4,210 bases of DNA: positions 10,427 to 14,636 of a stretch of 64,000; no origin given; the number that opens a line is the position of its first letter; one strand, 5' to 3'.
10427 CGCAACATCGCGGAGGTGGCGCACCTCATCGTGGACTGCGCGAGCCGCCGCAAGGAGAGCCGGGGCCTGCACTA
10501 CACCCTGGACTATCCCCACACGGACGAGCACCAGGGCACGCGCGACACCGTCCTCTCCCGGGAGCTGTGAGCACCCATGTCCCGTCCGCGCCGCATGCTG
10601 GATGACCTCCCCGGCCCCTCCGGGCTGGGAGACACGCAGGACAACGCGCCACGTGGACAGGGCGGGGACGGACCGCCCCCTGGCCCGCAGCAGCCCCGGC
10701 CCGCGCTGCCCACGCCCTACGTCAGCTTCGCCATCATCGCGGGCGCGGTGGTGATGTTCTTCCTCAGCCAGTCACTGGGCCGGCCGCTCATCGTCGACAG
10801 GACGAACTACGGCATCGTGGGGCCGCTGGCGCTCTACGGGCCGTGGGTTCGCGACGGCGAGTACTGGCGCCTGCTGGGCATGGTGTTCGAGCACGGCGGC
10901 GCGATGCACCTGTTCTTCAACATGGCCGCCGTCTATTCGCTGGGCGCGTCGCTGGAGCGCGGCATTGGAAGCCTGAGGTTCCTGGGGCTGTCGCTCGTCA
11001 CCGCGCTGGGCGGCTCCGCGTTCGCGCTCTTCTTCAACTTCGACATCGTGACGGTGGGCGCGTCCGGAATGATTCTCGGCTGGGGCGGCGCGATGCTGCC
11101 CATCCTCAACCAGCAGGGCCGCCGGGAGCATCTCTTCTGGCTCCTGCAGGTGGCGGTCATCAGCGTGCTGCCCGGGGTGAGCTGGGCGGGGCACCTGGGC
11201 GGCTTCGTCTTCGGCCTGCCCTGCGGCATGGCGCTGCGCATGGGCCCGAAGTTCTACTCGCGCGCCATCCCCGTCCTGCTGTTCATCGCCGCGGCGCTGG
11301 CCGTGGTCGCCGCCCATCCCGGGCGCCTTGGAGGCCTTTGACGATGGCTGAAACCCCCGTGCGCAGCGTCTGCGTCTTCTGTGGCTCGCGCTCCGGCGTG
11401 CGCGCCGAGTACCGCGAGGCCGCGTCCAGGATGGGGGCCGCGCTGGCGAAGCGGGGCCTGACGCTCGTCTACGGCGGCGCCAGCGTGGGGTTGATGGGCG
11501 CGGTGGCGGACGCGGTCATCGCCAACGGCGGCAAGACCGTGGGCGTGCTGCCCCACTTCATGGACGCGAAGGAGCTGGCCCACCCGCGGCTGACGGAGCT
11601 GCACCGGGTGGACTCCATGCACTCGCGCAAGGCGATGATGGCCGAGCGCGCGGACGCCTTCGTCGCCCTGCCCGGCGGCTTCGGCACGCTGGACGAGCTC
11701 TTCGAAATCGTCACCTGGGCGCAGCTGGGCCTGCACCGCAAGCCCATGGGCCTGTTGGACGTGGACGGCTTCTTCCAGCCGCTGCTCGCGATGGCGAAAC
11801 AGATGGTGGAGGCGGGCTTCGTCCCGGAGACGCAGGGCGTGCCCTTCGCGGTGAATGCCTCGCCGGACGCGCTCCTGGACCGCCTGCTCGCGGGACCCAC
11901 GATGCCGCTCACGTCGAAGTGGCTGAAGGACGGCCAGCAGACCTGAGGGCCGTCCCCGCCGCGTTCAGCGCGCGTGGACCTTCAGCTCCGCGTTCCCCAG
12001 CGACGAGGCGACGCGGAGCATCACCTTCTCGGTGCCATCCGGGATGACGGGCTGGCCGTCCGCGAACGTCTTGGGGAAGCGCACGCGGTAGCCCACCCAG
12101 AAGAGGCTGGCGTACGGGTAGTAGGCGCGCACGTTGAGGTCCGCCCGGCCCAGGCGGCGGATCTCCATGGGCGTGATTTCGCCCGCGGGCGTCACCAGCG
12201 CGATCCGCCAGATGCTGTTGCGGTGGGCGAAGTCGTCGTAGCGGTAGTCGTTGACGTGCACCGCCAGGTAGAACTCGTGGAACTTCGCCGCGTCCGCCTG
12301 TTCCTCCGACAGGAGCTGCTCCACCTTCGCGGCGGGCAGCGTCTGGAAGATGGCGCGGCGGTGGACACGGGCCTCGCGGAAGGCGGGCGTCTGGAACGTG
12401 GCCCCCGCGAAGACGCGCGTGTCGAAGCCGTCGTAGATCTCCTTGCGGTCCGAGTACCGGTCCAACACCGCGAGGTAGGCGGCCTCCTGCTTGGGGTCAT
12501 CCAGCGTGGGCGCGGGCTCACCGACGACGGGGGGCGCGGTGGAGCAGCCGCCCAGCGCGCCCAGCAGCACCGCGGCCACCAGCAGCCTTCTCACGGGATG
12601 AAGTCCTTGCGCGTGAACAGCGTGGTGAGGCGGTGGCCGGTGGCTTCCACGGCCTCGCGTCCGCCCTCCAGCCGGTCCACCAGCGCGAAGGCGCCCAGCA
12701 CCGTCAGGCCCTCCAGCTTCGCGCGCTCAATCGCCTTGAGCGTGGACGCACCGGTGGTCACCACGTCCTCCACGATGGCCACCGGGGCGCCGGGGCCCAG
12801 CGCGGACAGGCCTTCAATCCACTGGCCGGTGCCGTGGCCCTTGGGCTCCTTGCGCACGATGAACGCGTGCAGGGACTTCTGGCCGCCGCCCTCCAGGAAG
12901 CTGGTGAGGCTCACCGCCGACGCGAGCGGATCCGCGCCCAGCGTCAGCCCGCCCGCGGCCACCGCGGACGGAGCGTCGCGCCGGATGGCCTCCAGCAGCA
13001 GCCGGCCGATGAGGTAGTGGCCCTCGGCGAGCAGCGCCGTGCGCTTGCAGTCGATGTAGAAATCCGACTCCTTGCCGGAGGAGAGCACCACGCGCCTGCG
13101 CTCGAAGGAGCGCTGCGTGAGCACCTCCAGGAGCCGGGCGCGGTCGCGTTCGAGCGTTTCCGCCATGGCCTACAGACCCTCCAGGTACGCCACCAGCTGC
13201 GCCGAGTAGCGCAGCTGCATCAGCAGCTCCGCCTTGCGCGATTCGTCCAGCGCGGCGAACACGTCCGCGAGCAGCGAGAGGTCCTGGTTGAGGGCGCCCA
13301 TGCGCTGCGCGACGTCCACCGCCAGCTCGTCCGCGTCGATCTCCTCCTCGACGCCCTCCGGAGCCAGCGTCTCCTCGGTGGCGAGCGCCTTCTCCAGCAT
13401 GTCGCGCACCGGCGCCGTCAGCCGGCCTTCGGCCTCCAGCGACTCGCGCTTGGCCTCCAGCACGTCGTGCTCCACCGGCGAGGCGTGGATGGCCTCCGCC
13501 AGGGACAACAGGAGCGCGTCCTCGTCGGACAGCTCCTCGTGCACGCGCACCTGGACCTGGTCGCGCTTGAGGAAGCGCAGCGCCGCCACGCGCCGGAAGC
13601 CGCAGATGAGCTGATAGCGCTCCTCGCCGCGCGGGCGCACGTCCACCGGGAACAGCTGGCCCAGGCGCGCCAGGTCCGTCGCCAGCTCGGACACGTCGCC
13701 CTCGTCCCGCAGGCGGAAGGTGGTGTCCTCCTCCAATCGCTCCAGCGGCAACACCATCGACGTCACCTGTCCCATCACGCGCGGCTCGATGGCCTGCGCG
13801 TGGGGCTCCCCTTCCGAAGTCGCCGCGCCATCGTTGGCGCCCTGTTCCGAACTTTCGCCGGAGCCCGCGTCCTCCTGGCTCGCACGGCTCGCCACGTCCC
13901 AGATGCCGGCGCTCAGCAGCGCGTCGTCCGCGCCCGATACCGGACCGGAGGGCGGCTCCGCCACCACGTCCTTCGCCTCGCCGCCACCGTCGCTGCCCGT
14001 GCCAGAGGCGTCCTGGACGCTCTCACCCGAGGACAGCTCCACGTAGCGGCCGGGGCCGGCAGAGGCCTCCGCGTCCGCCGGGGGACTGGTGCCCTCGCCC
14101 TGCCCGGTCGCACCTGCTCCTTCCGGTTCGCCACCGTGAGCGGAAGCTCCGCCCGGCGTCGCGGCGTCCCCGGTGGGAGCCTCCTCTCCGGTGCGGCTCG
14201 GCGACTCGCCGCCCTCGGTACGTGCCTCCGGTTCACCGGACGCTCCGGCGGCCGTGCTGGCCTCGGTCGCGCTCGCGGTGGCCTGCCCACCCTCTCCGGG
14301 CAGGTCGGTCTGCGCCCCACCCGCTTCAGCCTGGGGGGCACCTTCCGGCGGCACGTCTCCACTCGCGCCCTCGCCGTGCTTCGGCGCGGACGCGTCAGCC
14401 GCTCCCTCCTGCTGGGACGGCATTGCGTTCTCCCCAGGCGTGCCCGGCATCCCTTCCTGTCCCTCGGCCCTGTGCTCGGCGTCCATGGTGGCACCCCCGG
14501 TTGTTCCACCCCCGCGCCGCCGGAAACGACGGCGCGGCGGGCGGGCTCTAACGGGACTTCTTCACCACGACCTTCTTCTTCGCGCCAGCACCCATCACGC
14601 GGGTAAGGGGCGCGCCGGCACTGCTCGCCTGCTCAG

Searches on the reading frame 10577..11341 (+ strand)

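Call 88: search_protein_families(library=pfam, proteins=[window:10577-11341:+], max_evalue=0.001)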
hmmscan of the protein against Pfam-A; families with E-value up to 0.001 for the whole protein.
window:10577-11341:+ (254 aa): 1 family
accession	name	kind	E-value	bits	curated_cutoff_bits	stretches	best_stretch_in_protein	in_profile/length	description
PF01694.28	Rhomboid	-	1.2e-21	77.8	22.6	1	94-220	2-140/143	Rhomboid domain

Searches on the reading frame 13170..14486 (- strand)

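Call 47: search_protein_families(library=pfam, proteins=[window:13170-14486:-], max_evalue=0.0001)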
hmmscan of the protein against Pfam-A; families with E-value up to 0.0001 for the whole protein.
window:13170-14486:- (438 aa): 1 family
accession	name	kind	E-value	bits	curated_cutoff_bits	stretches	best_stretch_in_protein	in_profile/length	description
PF02195.25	ParB_N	-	5.5e-06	26.8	26.3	1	261-334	23-95/95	ParB N-terminal domain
